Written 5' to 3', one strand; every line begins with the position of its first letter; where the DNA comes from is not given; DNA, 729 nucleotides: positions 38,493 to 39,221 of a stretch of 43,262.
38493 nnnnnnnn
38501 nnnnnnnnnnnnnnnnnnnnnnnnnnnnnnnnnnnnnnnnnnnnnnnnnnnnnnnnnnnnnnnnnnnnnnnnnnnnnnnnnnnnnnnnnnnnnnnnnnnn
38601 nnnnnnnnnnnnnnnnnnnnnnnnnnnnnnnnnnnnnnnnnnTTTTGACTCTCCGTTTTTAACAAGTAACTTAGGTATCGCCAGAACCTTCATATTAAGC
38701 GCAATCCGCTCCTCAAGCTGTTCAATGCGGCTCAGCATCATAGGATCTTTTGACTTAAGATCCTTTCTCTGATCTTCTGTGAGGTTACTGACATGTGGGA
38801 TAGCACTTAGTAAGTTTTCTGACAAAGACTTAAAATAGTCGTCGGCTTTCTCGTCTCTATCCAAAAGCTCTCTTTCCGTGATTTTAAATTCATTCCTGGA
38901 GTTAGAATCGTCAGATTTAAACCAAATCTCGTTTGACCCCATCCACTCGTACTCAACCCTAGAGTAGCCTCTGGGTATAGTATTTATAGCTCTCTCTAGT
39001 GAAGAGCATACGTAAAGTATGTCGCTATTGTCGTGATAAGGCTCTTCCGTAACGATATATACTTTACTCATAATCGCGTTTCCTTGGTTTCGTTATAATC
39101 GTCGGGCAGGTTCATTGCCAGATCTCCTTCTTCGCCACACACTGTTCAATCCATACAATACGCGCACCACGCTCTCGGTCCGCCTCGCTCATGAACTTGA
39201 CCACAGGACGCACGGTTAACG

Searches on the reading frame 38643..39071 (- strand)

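Call 52: search_protein_families(library=pfam, proteins=[window:38643-39071:-], max_evalue=0.01)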
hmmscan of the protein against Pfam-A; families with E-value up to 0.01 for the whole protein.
window:38643-39071:- (143 aa): 1 family
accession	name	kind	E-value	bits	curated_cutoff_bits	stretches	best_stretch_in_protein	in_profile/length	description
PF24024.1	DUF7336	-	0.00088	19.5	25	1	3-37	2-35/60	Domain of unknown function (DUF7336)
